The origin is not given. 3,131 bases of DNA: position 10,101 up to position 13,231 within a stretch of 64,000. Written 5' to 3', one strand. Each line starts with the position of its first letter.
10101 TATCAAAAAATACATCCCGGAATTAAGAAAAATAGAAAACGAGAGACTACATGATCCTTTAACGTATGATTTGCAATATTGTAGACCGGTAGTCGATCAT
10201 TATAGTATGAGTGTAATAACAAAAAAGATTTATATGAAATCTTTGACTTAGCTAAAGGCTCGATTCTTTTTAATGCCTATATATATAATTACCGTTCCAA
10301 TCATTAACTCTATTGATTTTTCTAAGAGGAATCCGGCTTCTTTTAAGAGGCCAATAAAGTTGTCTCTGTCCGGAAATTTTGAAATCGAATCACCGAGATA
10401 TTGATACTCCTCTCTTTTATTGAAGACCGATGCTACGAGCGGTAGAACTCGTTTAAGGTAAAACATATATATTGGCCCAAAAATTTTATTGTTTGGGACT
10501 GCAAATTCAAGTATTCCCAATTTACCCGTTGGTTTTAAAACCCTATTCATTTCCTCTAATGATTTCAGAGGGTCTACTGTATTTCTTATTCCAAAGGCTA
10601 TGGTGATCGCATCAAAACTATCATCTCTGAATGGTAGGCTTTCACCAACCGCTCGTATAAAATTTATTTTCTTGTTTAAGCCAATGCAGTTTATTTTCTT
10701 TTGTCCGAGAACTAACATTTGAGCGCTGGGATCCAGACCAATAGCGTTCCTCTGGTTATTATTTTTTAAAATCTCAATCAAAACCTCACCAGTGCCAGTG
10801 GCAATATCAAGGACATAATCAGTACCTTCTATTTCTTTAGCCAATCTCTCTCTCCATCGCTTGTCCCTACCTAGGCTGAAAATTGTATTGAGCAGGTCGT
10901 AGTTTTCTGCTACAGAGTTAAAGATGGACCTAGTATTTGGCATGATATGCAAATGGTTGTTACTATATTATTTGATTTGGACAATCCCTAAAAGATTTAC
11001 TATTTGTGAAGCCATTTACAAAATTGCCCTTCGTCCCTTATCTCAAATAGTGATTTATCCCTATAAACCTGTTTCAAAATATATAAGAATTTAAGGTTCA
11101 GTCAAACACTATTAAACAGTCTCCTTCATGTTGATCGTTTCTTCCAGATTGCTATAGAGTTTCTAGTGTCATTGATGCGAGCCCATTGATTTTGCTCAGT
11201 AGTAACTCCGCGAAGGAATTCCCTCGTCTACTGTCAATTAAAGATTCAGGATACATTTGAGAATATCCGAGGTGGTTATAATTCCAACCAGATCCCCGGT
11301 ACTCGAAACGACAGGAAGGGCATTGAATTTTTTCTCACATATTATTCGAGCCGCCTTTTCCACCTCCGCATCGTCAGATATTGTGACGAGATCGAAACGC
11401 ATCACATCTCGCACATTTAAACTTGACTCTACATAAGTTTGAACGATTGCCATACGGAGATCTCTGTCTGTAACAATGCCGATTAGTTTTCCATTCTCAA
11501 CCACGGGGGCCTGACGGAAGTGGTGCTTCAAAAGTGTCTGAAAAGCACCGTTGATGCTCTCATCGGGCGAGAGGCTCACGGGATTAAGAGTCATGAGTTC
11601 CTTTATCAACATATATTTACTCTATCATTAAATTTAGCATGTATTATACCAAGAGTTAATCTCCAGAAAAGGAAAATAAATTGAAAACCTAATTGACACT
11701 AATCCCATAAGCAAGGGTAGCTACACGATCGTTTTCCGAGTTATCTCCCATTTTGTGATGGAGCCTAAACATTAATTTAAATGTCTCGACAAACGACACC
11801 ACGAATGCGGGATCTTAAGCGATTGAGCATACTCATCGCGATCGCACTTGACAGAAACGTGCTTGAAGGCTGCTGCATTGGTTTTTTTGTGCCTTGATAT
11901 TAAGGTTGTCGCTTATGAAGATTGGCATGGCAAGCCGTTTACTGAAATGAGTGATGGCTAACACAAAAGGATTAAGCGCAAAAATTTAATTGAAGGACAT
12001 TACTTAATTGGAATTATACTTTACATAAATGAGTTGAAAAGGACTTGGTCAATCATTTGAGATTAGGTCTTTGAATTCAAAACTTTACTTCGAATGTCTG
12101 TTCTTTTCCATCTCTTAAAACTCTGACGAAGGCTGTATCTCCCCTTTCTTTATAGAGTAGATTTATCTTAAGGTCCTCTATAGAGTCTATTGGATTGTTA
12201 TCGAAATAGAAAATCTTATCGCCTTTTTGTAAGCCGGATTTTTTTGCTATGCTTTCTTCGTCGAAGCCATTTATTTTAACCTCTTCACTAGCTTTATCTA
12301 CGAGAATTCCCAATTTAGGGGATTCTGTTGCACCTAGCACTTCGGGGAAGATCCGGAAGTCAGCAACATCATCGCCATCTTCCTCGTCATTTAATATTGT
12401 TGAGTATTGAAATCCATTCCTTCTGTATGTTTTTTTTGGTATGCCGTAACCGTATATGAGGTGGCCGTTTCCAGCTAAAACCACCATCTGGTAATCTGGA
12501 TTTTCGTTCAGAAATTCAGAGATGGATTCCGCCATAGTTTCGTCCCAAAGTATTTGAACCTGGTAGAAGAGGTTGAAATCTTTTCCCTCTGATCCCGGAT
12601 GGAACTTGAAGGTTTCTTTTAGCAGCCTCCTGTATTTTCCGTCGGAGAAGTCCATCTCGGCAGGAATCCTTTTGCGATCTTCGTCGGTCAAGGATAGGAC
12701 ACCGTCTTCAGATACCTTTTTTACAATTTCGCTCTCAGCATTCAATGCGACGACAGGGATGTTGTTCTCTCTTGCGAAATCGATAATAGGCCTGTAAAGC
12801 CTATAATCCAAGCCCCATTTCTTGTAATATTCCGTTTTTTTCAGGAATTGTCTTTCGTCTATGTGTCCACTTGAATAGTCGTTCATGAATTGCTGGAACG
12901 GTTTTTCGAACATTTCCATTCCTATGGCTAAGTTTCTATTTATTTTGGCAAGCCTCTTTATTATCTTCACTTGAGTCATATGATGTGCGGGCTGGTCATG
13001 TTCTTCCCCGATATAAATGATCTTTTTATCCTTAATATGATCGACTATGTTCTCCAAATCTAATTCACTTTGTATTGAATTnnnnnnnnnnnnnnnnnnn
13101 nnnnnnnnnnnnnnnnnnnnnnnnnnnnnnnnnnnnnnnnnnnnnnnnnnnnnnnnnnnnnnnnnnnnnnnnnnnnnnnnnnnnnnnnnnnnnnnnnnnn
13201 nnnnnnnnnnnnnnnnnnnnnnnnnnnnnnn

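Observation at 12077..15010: Unusual secreted fusion: M1-type zinc aminopeptidase + ChaN/Tiki-like domain + PDZ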

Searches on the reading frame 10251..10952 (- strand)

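Call 71: search_protein_families(library=pfam, proteins=[window:10251-10952:-], max_evalue=0.1)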
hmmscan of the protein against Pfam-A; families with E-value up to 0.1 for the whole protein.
window:10251-10952:- (234 aa): 10 families
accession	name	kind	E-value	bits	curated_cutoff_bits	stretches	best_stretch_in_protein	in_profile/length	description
PF01209.24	Ubie_methyltran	-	4.9e-57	193.4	20.1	1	8-228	10-233/233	ubiE/COQ5 methyltransferase family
PF13649.12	Methyltransf_25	-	1.1e-17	64.9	27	1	47-143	1-97/97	Methyltransferase domain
PF08241.18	Methyltransf_11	-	2e-17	64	21.2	1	48-145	1-93/95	Methyltransferase domain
PF13847.12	Methyltransf_31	-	2.7e-13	50.3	27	1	46-151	6-113/145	Methyltransferase domain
PF08242.18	Methyltransf_12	-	1.1e-11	45.7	30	1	48-145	1-98/98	Methyltransferase domain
PF13489.12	Methyltransf_23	-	7.5e-11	42.5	27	1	32-209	11-160/164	Methyltransferase domain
PF07021.18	MetW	-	0.0003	20.9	21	1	40-139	10-102/193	Methionine biosynthesis protein MetW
PF12847.13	Methyltransf_18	-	0.0013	19.3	27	1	37-119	8-89/151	Methyltransferase domain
PF02475.24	TRM5-TYW2_MTfase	-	0.0014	19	28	1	19-101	13-94/164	TRM5/TYW2 methyltransferase domain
PF24675.1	NpmA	-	0.0075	16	60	1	44-80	24-60/214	16S rRNA (adenine(1408)-N(1))-methyltransferase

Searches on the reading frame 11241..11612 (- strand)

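Call 71: search_protein_families(library=pfam, proteins=[window:11241-11612:-], max_evalue=0.1)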
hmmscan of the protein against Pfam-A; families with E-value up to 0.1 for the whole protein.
window:11241-11612:- (124 aa): 4 families
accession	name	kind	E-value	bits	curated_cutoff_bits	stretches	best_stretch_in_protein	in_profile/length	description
PF00571.33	CBS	-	4.4e-31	107.4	24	2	3-57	1-56/57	CBS domain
PF04085.20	MreC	-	0.0063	16.7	28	0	34-68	26-60/147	Rod shape-determining protein MreC, barrel core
PF00564.30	PB1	-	0.017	15.5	23.6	0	74-89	52-67/84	PB1 domain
PF23315.1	PEX6_4th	-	0.033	14.8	27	1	15-63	19-68/140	PEX6 fourth domain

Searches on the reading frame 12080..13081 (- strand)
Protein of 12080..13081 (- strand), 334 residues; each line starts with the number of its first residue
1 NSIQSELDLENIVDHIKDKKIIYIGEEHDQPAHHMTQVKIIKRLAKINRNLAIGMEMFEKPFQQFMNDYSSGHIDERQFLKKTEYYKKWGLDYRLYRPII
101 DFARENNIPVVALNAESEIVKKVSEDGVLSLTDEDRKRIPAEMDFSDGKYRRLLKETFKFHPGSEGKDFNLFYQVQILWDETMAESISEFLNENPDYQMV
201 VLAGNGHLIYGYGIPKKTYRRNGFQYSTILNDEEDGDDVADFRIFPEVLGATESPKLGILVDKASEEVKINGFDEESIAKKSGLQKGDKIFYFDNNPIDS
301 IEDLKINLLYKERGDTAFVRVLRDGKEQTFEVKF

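Call 19: search_solved_structures(query=window:12080-13081:-, max_evalue=1, show_alignments=2)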
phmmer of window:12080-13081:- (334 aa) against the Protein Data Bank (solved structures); distinct sequences matched with E-value up to 1: 24.
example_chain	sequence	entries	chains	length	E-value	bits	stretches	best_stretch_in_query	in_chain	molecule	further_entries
4ynn_A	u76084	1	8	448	0.00012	24.6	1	270-333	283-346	Protease DO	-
6al1_A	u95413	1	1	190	0.038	16.3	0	266-309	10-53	PDZ tandem fragment with PA tag insertion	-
7cqc_A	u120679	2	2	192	0.039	16.3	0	266-309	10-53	Putative zinc metalloprotease aq_1964,PA14 from Podoplanin,Putative zinc metalloprotease a | Putative zinc metalloprotease aq_1964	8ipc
7l7b_F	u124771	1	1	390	0.04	16.3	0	82-155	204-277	RNA polymerase sigma factor SigA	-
3wkl_A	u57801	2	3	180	0.04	16.3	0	266-309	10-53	Putative Zinc Metalloprotease AQ_1964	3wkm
6icc_A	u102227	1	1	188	0.045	16.1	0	266-309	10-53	PDZ tandem fragment with PA tag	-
4yo1_A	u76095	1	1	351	0.047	16.1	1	270-333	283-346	DegQ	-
2g5g_X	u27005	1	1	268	0.067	15.5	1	4-108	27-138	putative lipoprotein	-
4a8a_A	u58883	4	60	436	0.08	15.3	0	279-332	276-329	PERIPLASMIC PH-DEPENDENT SERINE ENDOPROTEASE DEGQ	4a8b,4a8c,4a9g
8kic_D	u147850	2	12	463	0.096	15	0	279-332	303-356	peptidase Do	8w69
9hmf_D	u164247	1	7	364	0.12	14.8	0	278-327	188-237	PDZ domain-containing protein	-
9nzj_A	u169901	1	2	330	0.19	14.1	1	278-332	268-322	peptidase Do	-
2kl1_A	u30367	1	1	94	0.2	14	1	283-331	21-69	YlbL protein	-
9pno_A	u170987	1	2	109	0.2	14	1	280-333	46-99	Trypsin-like serine protease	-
9j82_A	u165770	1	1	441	0.22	13.8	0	258-309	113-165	Putative zinc metalloprotease aq_1964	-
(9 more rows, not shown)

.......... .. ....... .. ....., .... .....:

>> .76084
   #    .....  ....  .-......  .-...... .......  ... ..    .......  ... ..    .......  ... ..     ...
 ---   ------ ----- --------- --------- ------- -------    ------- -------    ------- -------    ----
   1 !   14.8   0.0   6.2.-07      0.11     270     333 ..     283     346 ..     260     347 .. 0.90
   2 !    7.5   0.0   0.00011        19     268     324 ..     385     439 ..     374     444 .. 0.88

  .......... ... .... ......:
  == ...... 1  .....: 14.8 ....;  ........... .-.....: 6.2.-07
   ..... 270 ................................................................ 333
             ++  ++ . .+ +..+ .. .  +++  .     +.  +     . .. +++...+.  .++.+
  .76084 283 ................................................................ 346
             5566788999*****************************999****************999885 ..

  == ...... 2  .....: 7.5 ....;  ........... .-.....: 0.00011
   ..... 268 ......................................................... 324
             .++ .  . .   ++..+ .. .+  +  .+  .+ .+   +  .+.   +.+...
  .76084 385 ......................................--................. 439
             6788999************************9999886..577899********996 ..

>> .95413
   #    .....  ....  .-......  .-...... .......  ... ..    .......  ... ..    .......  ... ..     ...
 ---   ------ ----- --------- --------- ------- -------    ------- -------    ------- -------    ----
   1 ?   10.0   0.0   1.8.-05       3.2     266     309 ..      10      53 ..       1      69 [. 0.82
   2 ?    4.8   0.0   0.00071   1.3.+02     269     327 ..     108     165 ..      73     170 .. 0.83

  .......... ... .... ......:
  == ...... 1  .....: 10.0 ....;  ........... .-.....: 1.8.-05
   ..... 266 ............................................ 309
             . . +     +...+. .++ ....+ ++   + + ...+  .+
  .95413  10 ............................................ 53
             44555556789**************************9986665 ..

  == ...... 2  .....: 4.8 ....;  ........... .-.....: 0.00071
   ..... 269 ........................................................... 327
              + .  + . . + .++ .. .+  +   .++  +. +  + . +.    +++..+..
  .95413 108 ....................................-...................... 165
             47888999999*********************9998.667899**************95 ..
